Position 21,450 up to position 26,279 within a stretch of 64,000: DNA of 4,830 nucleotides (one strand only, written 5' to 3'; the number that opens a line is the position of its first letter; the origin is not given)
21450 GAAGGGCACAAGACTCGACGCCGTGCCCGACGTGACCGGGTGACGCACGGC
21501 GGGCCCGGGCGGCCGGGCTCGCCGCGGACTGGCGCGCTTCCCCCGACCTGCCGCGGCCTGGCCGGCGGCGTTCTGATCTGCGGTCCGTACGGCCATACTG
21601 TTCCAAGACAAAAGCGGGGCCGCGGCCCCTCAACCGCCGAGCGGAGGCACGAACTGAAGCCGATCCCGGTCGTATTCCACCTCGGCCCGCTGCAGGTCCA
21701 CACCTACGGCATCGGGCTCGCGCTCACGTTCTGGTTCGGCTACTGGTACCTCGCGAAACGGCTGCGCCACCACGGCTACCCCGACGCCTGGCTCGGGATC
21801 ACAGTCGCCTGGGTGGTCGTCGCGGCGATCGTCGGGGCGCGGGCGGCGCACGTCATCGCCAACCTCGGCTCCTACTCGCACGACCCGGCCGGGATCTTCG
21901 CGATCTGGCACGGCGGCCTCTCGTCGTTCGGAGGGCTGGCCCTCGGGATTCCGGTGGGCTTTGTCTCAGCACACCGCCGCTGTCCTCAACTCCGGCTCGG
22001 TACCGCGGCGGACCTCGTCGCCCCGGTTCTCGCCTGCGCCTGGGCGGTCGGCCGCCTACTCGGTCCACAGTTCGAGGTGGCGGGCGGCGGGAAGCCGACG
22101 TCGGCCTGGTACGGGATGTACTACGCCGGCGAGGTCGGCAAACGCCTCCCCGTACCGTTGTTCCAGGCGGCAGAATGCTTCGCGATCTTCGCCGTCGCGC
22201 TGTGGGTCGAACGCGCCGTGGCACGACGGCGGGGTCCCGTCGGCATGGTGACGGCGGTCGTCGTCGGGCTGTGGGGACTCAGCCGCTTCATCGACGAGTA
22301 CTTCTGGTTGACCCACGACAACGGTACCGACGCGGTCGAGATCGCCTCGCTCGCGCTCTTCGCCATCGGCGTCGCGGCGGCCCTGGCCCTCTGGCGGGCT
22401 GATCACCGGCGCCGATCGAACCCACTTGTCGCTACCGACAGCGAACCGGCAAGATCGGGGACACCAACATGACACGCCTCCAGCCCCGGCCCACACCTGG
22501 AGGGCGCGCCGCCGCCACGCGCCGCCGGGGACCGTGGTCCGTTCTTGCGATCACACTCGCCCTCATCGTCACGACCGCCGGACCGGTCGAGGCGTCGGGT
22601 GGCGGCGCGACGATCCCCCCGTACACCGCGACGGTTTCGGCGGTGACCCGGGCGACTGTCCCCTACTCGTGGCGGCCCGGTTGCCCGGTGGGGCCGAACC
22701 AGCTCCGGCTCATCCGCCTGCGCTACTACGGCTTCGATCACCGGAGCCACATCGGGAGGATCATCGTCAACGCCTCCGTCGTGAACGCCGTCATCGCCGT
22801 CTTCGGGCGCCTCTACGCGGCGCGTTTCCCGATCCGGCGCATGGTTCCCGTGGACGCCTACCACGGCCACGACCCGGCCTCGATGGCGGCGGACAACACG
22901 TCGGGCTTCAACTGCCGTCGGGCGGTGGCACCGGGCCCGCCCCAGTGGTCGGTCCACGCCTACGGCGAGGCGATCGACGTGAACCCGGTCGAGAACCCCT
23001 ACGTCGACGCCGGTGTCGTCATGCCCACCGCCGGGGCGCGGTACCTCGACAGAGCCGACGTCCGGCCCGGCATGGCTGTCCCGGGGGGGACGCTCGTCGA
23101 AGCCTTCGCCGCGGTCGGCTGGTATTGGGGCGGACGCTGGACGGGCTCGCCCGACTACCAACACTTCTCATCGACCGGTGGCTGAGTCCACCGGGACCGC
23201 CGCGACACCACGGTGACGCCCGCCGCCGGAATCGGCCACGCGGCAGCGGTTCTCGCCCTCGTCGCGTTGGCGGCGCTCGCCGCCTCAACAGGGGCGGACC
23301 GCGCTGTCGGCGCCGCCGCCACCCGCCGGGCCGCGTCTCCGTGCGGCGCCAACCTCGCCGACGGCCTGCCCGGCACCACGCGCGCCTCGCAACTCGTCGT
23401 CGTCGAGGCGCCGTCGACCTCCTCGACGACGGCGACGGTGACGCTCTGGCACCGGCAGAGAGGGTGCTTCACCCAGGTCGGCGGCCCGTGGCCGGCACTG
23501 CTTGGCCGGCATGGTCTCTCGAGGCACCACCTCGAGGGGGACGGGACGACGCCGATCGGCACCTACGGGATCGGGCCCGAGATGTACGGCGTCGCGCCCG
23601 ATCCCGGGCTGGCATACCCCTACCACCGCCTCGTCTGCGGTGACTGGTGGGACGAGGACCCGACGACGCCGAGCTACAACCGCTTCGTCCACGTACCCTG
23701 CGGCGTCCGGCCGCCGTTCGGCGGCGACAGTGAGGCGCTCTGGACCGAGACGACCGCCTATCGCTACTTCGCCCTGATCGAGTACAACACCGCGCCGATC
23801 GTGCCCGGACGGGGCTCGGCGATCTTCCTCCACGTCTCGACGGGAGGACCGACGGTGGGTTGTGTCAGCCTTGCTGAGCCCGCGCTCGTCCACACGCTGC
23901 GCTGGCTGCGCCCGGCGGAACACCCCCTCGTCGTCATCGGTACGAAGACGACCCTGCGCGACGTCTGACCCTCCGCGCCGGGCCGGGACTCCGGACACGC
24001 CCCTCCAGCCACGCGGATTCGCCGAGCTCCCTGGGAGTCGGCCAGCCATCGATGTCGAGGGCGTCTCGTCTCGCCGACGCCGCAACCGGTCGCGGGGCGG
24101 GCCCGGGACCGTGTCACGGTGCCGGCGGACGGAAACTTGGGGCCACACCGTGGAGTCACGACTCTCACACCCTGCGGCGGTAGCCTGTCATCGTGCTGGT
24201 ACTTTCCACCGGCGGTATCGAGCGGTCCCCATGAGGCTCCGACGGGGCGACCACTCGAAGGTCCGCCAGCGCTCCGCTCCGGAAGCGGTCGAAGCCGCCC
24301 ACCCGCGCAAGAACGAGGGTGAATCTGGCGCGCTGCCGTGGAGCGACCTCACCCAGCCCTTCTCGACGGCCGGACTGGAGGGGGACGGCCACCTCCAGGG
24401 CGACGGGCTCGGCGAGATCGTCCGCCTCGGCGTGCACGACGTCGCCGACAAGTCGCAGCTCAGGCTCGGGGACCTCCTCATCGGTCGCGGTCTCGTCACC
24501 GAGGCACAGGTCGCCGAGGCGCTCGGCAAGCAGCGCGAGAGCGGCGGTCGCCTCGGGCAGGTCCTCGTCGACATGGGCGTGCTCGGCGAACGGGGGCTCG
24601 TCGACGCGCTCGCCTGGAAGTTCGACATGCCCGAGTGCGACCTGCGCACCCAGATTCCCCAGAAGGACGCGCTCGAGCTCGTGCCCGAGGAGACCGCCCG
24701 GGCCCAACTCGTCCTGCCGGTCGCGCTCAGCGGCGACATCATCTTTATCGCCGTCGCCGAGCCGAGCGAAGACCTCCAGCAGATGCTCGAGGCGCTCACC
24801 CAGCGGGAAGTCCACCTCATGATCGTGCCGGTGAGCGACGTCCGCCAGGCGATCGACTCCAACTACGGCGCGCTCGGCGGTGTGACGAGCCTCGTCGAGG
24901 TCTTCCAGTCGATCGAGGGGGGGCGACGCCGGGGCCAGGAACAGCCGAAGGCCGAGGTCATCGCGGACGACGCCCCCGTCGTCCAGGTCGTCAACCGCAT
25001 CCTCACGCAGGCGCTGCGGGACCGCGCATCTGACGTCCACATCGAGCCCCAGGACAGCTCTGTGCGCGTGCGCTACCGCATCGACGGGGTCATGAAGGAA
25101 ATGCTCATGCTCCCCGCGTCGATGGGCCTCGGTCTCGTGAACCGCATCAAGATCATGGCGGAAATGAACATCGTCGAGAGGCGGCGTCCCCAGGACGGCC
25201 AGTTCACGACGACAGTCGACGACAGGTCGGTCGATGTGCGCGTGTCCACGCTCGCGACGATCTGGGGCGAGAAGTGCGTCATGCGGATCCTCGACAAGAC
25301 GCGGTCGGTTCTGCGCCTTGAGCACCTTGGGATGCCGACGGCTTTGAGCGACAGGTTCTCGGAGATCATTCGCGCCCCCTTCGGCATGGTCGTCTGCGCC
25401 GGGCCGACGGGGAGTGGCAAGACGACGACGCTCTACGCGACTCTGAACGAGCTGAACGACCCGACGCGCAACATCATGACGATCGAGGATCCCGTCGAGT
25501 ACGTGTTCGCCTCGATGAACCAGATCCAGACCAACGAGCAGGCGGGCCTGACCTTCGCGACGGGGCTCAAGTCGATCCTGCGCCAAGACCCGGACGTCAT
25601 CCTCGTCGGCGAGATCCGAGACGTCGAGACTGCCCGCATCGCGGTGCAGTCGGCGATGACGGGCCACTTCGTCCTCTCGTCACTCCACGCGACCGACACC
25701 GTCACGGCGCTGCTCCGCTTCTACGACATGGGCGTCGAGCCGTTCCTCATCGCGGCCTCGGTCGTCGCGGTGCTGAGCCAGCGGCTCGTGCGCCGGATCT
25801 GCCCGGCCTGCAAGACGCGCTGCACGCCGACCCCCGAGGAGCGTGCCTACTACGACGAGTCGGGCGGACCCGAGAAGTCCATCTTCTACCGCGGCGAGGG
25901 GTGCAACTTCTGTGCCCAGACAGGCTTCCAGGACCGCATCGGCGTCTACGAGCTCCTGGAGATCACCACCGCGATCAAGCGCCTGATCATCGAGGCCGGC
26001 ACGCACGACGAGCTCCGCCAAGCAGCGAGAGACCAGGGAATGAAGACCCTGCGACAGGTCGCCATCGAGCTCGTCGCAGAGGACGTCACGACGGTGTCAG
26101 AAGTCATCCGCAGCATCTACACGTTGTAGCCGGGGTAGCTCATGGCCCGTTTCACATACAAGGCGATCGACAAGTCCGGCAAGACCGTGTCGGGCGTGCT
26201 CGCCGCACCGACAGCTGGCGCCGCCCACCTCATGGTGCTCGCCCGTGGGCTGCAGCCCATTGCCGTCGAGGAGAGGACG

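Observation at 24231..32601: T4aP-like machinery with a PilT retraction ATPase in an actinobacterial-type backbone, with no pilM/N/O/Q in the window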

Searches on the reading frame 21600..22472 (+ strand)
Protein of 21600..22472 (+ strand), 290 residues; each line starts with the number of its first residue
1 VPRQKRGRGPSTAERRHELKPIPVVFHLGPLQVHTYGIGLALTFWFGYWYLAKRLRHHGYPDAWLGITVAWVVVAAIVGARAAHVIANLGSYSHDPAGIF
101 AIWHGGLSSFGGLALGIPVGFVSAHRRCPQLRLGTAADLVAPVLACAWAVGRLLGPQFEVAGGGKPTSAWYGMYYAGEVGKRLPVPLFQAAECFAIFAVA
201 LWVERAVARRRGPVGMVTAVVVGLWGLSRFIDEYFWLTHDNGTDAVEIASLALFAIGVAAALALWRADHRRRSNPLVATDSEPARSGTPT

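Call 21: search_protein_families(library=pfam, proteins=[window:21600-22472:+], max_evalue=0.001)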
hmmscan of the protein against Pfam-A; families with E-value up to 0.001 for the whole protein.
window:21600-22472:+ (290 aa): 1 family
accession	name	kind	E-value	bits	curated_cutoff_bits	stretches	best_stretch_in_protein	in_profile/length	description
PF01790.23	LGT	-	3.7e-34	118.5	24.9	1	23-260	1-237/240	Prolipoprotein diacylglyceryl transferase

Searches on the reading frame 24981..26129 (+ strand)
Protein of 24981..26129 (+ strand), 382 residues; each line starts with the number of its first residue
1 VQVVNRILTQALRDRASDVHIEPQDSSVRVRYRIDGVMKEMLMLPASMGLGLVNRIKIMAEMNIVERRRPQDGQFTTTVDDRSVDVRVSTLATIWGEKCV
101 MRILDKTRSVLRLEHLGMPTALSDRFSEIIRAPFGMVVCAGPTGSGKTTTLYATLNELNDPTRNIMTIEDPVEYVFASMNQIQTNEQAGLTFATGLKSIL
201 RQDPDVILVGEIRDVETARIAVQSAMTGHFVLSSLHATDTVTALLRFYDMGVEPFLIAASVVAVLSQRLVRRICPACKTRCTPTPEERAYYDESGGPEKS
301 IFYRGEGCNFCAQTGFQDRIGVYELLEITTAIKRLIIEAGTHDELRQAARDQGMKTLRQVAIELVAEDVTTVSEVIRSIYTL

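Call 60: search_dna_similar(query=window:24981-26129:+, collection=plasmids, mode=protein, rows=spread, max_rows=40, max_evalue=1e-10)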
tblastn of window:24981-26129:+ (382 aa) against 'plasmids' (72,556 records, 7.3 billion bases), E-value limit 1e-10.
Records with a match: 4505; places in all: 6990; records where one place covers at least 80% of the query: 1980.
Best place of each record, by identity: <60% 4505.
By first word of the organism name: Escherichia 2248; Salmonella 524; Klebsiella 332; Pseudomonas 228; Shigella 144; Vibrio 144; Ralstonia 121; Serratia 101; Burkholderia 80; Enterobacter 57; and 157 more.
By predicted mobility (MOB-suite, as given by PLSDB): conjugative 2983; non-mobilizable 972; mobilizable 550.
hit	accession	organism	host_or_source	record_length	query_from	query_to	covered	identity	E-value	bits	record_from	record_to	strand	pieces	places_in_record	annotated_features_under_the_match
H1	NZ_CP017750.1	Cupriavidus sp. USMAA2-4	cell culture,Sungai Pinang, Penang, ...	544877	1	377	99%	47.5%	1e-92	310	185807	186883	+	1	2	gspE: type II secretion system ATPase GspE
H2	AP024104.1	Ralstonia solanacearum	-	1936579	1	377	99%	42.2%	8e-86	291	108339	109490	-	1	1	pulE_2: type II secretion system ATPase PulE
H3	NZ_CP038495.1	Escherichia coli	Homo sapiens,feces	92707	1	339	89%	46.9%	7e-90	303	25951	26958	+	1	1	gspE: type II secretion system ATPase GspE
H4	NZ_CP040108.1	Escherichia coli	cattle feces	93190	1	339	89%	46.9%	7e-90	303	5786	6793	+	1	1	gspE: type II secretion system ATPase GspE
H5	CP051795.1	Escherichia coli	cattle,feces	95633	1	339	89%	46.9%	7e-90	303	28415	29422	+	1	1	gspE: type II secretion system ATPase GspE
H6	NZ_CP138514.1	Variovorax paradoxus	Legume root,PacBio whole genome assembly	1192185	1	380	99%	41.5%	9e-82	279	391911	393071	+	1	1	none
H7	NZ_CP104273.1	Arthrobacter sp. zg-Y1110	Marmot,single cell,intestinal contents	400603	1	379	99%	35.0%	8e-55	201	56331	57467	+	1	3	GspE/PulE family protein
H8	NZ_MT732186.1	Pseudomonas aeruginosa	-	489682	2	369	96%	34.9%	3e-48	182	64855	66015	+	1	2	ATPase, T2SS/T4P/T4SS family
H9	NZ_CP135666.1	Escherichia coli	-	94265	2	364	95%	28.7%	8e-27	119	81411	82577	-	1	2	ATPase, T2SS/T4P/T4SS family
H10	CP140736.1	Salmonella enterica subsp. enterica serovar Newport str. ...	creek sediment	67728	4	367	95%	27.2%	4e-28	123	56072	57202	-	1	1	ATPase, T2SS/T4P/T4SS family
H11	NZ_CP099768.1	Shigella sonnei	Homo sapiens,whole genome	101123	16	354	89%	29.0%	6e-26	117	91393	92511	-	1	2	ATPase, T2SS/T4P/T4SS family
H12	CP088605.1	Escherichia coli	Homo sapiens,blood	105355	16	354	89%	29.0%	6e-26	117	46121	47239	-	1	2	tadA: Flp pilus assembly complex ATPase component TadA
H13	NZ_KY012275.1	Escherichia coli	-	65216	16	357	90%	28.5%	4e-25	114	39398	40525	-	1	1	ATPase, T2SS/T4P/T4SS family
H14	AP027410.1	Escherichia coli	Sus scrofa,cell culture,feces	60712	16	357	90%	28.5%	4e-25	114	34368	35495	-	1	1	pilQ: nucleotide-binding protein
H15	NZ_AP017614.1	Escherichia coli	Sus scrofa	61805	16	357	90%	28.5%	4e-25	114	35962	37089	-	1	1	ATPase, T2SS/T4P/T4SS family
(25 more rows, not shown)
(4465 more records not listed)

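Call 61: get_annotated_region(hit=H1, flank=7000)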
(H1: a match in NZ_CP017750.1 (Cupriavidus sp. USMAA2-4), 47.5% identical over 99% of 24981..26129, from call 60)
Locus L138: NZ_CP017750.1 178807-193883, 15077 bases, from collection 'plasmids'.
description: Cupriavidus sp. USMAA2-4 isolate pure plasmid unnamed1, complete sequence
organism: Cupriavidus sp. USMAA2-4 (NCBI taxid 876364)
taxonomy: Bacteria; Pseudomonadota; Betaproteobacteria; Burkholderiales; Burkholderiaceae; Cupriavidus; Cupriavidus sp. USMAA2-4
host: -; source: cell culture,Sungai Pinang, Penang, Malaysia; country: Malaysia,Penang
typing (MOB-suite, as given by PLSDB): mobilizable; relaxase MOBP
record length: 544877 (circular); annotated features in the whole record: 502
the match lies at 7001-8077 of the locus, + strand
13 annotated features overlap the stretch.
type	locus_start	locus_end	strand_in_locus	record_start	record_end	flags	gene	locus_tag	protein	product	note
CDS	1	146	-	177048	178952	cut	-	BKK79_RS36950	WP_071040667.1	MotA/TolQ/ExbB proton channel family protein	-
CDS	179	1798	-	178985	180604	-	-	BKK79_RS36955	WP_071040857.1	ShlB/FhaC/HecB family hemolysin secretion/activation protein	-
CDS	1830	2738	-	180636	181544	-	-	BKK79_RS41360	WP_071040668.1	peptidylprolyl isomerase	-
CDS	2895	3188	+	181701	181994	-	-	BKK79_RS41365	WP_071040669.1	hypothetical protein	-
CDS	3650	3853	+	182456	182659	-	-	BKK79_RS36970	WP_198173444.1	hypothetical protein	-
CDS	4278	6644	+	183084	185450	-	gspD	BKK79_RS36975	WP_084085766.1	type II secretion system secretin GspD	GO:0015628 - protein secretion by the type II secretion system [Evidence IEA]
CDS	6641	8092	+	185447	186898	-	gspE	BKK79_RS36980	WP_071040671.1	type II secretion system ATPase GspE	GO:0015628 - protein secretion by the type II secretion system [Evidence IEA]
CDS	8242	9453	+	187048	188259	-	gspF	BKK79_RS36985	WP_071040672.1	type II secretion system inner membrane protein GspF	GO:0015628 - protein secretion by the type II secretion system [Evidence IEA]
CDS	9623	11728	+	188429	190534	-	-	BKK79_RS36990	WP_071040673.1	DNA/RNA non-specific endonuclease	-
CDS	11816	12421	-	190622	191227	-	-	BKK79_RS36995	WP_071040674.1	hypothetical protein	-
CDS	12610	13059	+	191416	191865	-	gspG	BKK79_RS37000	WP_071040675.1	type II secretion system major pseudopilin GspG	GO:0015628 - protein secretion by the type II secretion system [Evidence IEA]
CDS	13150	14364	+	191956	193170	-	gspL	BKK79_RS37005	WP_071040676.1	type II secretion system protein GspL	GO:0015628 - protein secretion by the type II secretion system [Evidence IEA]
CDS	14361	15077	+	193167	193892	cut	gspM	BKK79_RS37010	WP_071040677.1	type II secretion system protein GspM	GO:0015628 - protein secretion by the type II secretion system [Evidence IEA]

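Call 62: get_annotated_region(hit=H7, flank=9000)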
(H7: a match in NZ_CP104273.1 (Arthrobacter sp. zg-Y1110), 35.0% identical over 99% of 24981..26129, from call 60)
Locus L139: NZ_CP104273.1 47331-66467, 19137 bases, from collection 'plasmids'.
description: Arthrobacter sp. zg-Y1110 plasmid unnamed, complete sequence
organism: Arthrobacter sp. zg-Y1110 (NCBI taxid 2886932)
taxonomy: Bacteria; Actinomycetota; Actinomycetes; Micrococcales; Micrococcaceae; Arthrobacter; Arthrobacter sp. zg-Y1110
host: -; source: Marmot,single cell,intestinal contents; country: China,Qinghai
typing (MOB-suite, as given by PLSDB): non-mobilizable
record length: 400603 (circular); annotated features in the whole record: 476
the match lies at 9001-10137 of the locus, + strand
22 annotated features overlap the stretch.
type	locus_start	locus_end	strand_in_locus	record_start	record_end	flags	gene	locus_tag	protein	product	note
CDS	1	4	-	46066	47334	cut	-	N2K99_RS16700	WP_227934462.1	hypothetical protein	-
CDS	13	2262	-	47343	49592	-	-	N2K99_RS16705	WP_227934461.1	hypothetical protein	-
CDS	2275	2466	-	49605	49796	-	-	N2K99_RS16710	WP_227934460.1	hypothetical protein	-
CDS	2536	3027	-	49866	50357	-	-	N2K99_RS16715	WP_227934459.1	prepilin-type N-terminal cleavage/methylation domain-containing protein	-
CDS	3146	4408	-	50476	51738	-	-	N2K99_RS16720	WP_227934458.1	type II secretion system F family protein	-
CDS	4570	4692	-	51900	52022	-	-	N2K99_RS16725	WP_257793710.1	hypothetical protein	-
CDS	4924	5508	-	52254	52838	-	-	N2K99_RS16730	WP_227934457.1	hypothetical protein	-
CDS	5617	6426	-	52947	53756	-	-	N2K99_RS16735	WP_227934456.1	hypothetical protein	-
CDS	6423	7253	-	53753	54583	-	-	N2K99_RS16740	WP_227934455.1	hypothetical protein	-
CDS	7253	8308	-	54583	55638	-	pilM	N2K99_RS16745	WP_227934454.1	pilus assembly protein PilM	-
CDS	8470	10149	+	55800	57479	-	-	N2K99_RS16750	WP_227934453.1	GspE/PulE family protein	GO:0009306 - protein secretion [Evidence IEA]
CDS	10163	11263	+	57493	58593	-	-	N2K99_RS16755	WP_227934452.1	ATPase, T2SS/T4P/T4SS family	-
CDS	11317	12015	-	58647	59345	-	-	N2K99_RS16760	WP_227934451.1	hypothetical protein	-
CDS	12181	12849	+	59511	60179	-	-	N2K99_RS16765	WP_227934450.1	A24 family peptidase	-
CDS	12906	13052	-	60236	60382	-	-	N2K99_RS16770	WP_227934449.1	hypothetical protein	-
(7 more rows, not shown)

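Call 63: get_annotated_region(hit=H14, flank=5000)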
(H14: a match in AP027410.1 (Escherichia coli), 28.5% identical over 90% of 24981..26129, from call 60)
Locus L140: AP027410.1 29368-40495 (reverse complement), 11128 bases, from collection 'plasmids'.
description: Escherichia coli EC521 plasmid pEC521_1 DNA, complete sequence
organism: Escherichia coli (NCBI taxid 562)
taxonomy: Bacteria; Pseudomonadota; Gammaproteobacteria; Enterobacterales; Enterobacteriaceae; Escherichia; Escherichia coli
host: -; source: Sus scrofa,cell culture,feces; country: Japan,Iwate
typing (MOB-suite, as given by PLSDB): conjugative; replicon IncI2; relaxase MOBP; mating-pair formation MPF_T
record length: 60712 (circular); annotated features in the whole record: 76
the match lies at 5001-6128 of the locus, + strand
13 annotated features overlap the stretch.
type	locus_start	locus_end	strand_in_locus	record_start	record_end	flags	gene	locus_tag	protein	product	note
CDS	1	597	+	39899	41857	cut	virD4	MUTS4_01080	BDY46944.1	hypothetical protein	-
CDS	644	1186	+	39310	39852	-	-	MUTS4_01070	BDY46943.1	hypothetical protein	-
CDS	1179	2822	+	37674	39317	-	-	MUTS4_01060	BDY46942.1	type IVB pilus formation outer membrane protein, R64 PilN family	-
CDS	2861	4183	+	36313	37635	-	-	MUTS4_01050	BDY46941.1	pilus assembly protein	-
CDS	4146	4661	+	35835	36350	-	-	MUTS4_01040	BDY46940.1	hypothetical protein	-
CDS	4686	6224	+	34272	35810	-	pilQ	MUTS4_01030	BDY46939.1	nucleotide-binding protein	-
CDS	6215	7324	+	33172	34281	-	-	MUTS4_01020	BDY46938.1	pilus biosynthesis protein PilR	-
CDS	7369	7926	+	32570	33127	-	-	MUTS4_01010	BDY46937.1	hypothetical protein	-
CDS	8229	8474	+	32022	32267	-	-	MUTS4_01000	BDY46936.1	hypothetical protein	-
CDS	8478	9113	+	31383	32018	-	-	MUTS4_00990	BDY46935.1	hypothetical protein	-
CDS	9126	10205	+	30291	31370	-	-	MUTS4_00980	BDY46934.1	hypothetical protein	-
CDS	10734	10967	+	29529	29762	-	-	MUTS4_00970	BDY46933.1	hypothetical protein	-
CDS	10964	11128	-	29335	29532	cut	-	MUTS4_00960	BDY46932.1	hypothetical protein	-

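Call 64: get_annotated_region(hit=H6, flank=7000)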
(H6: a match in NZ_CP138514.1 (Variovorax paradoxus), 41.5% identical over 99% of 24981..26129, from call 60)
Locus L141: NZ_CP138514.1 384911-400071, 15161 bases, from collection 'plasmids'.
description: Variovorax paradoxus strain SPNA7 plasmid unnamed, complete sequence
organism: Variovorax paradoxus (NCBI taxid 34073)
taxonomy: Bacteria; Pseudomonadota; Betaproteobacteria; Burkholderiales; Comamonadaceae; Variovorax; Variovorax paradoxus
host: -; source: Legume root,PacBio whole genome assembly; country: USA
typing (MOB-suite, as given by PLSDB): non-mobilizable
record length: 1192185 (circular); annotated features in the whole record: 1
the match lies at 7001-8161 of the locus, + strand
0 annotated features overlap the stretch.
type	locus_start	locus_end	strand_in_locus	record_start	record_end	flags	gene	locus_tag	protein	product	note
